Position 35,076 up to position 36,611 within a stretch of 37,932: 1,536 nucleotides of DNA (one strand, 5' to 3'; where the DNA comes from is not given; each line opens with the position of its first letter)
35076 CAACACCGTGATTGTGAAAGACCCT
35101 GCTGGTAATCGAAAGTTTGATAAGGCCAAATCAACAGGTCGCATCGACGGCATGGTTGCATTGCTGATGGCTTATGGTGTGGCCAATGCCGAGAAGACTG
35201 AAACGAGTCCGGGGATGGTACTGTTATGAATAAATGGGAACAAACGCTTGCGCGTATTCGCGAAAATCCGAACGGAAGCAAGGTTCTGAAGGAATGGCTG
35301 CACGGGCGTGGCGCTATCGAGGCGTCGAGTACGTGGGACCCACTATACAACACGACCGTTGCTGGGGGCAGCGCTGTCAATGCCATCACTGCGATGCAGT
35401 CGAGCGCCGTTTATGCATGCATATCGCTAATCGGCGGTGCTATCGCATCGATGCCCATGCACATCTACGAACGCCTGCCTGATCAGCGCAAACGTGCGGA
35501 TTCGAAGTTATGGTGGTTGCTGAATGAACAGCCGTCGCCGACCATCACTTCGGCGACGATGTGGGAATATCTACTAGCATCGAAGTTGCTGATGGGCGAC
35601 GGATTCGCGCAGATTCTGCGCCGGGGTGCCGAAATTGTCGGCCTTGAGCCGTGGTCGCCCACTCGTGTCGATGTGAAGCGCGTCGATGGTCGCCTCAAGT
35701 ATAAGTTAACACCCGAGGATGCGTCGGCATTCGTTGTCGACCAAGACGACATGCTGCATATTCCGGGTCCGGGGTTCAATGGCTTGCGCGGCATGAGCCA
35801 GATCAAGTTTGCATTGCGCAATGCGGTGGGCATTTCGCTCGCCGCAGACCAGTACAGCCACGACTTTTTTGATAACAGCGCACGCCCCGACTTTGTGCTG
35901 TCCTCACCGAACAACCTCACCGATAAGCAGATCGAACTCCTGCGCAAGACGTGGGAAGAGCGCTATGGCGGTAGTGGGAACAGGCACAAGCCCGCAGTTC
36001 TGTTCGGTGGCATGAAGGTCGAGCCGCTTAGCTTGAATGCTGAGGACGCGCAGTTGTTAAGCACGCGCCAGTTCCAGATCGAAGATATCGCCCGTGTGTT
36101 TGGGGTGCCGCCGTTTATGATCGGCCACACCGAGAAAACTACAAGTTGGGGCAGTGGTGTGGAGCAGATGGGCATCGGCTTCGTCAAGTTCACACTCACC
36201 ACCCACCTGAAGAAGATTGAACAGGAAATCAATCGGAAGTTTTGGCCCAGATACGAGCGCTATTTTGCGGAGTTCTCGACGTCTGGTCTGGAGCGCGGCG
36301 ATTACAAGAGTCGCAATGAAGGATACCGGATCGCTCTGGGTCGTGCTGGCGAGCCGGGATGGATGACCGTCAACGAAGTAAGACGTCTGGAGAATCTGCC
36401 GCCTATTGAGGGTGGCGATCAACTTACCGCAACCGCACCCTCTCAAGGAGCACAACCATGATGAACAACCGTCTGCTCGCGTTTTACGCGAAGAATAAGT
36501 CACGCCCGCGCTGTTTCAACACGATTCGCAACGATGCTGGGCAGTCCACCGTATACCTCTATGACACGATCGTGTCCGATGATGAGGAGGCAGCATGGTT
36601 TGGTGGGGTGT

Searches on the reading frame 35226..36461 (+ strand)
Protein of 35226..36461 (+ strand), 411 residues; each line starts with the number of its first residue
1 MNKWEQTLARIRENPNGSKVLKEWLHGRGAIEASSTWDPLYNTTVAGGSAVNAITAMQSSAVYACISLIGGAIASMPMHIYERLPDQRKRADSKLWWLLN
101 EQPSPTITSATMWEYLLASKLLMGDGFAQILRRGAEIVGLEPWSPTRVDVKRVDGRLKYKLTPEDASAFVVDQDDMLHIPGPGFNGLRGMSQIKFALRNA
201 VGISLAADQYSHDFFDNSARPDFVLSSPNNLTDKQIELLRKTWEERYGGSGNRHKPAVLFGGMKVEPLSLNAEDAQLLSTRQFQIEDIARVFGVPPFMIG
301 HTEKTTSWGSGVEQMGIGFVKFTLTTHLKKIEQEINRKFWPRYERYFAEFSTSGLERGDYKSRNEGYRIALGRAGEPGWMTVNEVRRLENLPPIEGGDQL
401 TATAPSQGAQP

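Call 111: search_dna_similar(query=window:35226-36461:+, collection=phages, mode=protein, max_evalue=1e-20, max_rows=15)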
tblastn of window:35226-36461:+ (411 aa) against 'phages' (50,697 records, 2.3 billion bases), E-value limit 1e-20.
Records with a match: 1094; places in all: 1097; records where one place covers at least 80% of the query: 1075.
Best place of each record, by identity: <60% 1094.
By first word of the organism name: Vibrio 196; Microbacterium 138; Streptococcus 99; Mycobacterium 62; Ralstonia 58; Escherichia 52; Pseudomonas 51; Klebsiella 46; Bacillus 46; Staphylococcus 41; and 79 more.
By host as written in the record: - 204; Microbacterium foliorum NRRL B-24224 93; Ralstonia solanacearum 45; Mycobacterium smegmatis mc2 155 45; Escherichia coli 41; Microbacterium foliorum NRRL B-24224 SEA 35; Klebsiella pneumoniae 27; Moraxella catarrhalis 23; and 338 more.
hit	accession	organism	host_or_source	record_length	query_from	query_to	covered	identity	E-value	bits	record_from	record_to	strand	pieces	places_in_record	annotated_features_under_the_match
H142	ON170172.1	Ralstonia phage YO101_2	Ralstonia solanacearum S718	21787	12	398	94%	47.7%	6e-101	334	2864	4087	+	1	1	record has no annotation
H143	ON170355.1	Ralstonia phage YO382_1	Ralstonia solanacearum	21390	48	398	85%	49.7%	2e-98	327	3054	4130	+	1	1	record has no annotation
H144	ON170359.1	Ralstonia phage YO383_2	Ralstonia solanacearum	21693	48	398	85%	49.7%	2e-98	327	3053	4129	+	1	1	record has no annotation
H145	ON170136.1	Ralstonia phage YO082_3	Ralstonia solanacearum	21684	48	398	85%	49.7%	2e-98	327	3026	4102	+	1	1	record has no annotation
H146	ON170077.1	Ralstonia phage YO035_3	Ralstonia solanacearum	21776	51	398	85%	50.1%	5e-100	332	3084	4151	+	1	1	record has no annotation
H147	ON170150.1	Ralstonia phage YO089_1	Ralstonia solanacearum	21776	51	398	85%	50.1%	5e-100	332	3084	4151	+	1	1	record has no annotation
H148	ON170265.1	Ralstonia phage YO159_2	Ralstonia solanacearum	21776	51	398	85%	50.1%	5e-100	332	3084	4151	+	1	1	record has no annotation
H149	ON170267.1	Ralstonia phage YO160_3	Ralstonia solanacearum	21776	51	398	85%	50.1%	5e-100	332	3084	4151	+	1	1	record has no annotation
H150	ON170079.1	Ralstonia phage YO036_3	Ralstonia solanacearum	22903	51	398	85%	50.1%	5e-100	332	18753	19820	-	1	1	record has no annotation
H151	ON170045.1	Ralstonia phage YO015_6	Ralstonia solanacearum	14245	51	398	85%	50.1%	1e-99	330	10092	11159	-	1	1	record has no annotation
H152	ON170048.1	Ralstonia phage YO016_6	Ralstonia solanacearum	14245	51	398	85%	50.1%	1e-99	330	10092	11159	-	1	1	record has no annotation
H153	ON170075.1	Ralstonia phage YO033_2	Ralstonia solanacearum R281, UW154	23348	51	398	85%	50.1%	2e-99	330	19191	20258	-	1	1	record has no annotation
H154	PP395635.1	Microcystis phage Mae-JY02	Microcystis aeruginosa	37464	57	407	85%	49.6%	4e-100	332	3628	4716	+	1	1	hypothetical protein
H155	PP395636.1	Microcystis phage Mel-JY03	Microcystis elabens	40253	57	407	85%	49.6%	4e-100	332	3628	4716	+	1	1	hypothetical protein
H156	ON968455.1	Pseudanabaena phage Pan4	Pseudanabaena sp.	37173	57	407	85%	49.0%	2e-98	327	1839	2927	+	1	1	portal protein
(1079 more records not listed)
